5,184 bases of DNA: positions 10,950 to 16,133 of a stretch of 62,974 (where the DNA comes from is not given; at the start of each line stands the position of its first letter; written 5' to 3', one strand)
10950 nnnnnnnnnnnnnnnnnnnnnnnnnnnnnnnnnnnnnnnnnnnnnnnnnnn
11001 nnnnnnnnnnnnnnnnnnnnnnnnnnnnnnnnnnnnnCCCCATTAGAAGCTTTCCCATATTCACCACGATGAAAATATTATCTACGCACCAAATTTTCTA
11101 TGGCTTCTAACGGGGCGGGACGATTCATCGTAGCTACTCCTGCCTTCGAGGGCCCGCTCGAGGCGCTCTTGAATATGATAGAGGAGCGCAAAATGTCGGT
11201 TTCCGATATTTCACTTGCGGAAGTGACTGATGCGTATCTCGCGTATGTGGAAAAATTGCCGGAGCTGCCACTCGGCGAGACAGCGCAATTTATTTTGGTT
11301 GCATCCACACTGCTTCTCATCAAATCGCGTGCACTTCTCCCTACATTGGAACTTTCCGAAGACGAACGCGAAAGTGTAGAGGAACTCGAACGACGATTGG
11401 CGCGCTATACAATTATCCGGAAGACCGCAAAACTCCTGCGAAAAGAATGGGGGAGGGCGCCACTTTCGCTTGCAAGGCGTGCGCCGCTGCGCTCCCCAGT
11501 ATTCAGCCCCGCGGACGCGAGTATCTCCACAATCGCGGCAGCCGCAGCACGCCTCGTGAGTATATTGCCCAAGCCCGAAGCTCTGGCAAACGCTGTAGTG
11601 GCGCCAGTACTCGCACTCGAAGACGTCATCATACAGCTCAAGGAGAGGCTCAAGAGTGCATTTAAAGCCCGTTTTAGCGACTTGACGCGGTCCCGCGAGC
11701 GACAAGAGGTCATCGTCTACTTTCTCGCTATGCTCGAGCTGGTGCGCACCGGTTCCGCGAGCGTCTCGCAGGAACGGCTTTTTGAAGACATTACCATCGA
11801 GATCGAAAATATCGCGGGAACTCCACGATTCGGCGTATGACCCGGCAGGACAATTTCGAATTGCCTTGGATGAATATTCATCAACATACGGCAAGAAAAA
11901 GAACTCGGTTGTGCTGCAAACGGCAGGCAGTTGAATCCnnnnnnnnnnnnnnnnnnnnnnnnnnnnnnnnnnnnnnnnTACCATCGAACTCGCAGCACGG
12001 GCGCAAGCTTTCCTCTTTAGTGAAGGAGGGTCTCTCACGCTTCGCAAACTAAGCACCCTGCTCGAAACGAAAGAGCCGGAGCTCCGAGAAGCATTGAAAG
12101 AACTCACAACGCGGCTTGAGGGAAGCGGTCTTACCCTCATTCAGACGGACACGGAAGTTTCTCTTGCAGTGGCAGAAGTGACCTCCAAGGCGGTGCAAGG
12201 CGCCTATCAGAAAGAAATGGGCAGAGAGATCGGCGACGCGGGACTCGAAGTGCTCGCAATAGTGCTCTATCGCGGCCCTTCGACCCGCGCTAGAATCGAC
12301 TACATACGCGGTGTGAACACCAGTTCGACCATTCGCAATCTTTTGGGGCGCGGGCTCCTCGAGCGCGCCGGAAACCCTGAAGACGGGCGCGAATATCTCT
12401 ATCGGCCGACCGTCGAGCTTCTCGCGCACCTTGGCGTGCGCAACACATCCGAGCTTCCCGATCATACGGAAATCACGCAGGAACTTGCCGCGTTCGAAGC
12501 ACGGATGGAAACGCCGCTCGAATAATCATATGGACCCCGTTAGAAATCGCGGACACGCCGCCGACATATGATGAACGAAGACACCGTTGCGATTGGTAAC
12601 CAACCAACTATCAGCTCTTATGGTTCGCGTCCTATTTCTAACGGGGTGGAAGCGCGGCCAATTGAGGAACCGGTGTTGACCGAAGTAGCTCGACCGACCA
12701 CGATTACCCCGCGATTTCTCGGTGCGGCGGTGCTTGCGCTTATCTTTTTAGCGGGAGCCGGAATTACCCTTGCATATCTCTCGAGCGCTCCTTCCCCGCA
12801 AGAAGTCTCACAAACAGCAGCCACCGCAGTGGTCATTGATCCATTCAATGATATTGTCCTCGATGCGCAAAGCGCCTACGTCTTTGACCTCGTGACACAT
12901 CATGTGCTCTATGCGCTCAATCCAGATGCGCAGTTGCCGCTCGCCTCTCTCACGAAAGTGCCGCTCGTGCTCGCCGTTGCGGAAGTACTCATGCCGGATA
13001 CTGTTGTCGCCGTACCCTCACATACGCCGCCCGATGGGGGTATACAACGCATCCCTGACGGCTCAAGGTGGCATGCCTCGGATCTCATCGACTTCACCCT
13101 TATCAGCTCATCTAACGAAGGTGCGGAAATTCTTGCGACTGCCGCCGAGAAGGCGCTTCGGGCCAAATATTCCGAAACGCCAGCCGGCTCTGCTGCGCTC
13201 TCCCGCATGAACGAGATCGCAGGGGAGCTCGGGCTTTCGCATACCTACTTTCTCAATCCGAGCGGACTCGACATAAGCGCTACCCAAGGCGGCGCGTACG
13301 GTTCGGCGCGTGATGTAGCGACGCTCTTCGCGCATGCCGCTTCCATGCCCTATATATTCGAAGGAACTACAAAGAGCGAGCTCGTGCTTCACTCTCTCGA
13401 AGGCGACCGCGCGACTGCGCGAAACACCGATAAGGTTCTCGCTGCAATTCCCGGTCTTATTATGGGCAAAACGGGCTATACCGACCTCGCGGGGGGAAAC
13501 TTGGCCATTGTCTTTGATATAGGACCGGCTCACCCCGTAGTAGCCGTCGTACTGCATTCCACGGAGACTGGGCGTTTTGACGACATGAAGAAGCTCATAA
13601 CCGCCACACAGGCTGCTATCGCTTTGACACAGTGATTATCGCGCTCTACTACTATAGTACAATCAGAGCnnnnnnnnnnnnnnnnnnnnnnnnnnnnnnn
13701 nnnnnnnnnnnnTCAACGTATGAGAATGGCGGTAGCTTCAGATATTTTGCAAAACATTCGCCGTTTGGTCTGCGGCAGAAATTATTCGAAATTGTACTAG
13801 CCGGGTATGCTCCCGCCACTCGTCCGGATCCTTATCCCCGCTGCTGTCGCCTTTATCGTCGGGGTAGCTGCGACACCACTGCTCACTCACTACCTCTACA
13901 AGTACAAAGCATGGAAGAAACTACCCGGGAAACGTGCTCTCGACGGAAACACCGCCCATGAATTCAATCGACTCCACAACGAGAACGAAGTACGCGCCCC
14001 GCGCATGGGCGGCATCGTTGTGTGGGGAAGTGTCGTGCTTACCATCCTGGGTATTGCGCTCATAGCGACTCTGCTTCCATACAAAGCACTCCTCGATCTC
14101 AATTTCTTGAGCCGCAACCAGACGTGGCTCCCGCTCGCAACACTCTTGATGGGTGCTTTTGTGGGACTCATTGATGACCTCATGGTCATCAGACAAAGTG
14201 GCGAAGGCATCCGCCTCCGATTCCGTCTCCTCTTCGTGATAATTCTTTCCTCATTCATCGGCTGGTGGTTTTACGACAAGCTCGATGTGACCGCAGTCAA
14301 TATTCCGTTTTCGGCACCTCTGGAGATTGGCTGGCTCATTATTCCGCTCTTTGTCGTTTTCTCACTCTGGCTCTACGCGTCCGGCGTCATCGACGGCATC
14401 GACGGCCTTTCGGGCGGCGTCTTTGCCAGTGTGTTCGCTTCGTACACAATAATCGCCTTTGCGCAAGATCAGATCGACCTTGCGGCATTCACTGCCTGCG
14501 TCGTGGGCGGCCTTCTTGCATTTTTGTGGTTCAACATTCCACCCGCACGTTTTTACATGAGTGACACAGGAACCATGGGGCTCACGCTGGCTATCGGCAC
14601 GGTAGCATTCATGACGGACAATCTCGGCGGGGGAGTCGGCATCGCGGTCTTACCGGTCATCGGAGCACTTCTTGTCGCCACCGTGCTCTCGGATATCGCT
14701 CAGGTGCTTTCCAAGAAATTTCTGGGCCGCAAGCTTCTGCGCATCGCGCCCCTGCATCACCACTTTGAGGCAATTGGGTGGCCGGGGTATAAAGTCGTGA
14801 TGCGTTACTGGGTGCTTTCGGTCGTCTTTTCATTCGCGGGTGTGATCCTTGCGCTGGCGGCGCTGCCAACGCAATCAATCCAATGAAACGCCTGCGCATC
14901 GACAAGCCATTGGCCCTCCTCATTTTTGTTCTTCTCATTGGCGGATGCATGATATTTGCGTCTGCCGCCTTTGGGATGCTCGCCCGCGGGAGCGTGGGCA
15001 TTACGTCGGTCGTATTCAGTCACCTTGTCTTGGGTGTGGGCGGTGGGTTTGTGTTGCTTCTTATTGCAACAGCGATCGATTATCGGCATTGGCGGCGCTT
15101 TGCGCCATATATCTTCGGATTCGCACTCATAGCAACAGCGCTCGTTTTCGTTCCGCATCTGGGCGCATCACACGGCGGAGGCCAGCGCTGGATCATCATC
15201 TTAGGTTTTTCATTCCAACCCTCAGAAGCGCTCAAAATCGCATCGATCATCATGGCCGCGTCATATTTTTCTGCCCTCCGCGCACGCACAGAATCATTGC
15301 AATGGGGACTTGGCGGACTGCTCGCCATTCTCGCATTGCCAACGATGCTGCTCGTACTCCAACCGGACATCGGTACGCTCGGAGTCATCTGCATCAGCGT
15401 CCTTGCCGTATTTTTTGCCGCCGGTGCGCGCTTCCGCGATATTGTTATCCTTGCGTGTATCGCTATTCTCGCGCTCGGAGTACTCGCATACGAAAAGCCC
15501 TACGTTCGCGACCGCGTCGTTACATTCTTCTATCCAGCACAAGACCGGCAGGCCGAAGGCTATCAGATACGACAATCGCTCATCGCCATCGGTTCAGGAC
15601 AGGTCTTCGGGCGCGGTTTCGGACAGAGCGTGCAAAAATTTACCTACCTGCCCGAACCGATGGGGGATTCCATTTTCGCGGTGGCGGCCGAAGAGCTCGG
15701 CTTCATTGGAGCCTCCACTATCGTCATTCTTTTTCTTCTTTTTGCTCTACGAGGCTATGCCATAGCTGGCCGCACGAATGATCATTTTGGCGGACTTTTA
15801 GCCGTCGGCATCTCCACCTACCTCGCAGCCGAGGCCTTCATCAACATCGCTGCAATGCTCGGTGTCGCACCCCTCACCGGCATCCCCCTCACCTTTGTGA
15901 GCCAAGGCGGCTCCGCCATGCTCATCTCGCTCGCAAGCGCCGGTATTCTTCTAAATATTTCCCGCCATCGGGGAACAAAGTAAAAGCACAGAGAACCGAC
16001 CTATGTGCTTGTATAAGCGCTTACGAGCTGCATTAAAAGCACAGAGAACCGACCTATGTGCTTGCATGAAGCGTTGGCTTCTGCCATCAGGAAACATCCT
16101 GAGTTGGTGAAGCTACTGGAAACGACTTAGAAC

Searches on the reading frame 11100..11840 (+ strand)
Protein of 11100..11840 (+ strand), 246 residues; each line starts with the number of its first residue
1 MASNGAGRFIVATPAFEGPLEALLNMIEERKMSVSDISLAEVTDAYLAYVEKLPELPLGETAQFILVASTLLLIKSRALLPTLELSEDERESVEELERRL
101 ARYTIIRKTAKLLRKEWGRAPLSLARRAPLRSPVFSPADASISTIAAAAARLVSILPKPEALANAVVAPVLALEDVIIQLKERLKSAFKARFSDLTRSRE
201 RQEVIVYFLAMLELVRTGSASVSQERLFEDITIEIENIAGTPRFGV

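Call 98: search_protein_families(library=pfam, proteins=[window:11100-11840:+], max_evalue=0.0001)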
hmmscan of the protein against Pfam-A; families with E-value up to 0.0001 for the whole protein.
window:11100-11840:+ (246 aa): 1 family
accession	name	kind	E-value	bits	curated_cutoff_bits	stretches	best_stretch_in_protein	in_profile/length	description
PF02616.19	SMC_ScpA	-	6.3e-21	75.9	24.6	1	26-235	1-231/232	Segregation and condensation protein ScpA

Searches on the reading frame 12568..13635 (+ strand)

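Call 97: search_protein_families(library=pfam, proteins=[window:12568-13635:+], max_evalue=0.0001)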
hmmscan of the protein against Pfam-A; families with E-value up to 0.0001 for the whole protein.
window:12568-13635:+ (355 aa): 2 families
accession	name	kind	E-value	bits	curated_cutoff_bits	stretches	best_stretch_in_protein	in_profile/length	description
PF00768.25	Peptidase_S11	-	8.1e-20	71.7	27.6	1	98-330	10-236/239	D-alanyl-D-alanine carboxypeptidase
PF13354.11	Beta-lactamase2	-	1.2e-07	31.8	22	1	103-258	2-147/214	Beta-lactamase enzyme family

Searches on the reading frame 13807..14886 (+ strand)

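Call 97: search_protein_families(library=pfam, proteins=[window:13807-14886:+], max_evalue=0.0001)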
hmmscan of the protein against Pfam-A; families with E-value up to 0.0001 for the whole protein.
window:13807-14886:+ (359 aa): 1 family
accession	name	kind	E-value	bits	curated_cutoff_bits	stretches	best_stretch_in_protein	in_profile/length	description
PF00953.26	Glycos_transf_4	-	3.9e-23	82.6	27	1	109-269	4-158/160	Glycosyl transferase family 4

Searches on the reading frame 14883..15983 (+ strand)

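Call 97: search_protein_families(library=pfam, proteins=[window:14883-15983:+], max_evalue=0.0001)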
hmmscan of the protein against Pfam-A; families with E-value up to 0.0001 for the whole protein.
window:14883-15983:+ (366 aa): 1 family
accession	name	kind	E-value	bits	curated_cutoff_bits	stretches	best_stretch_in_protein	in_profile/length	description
PF01098.24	FTSW_RODA_SPOVE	-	4.4e-88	296.1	26.4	1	13-363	6-354/356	Cell cycle protein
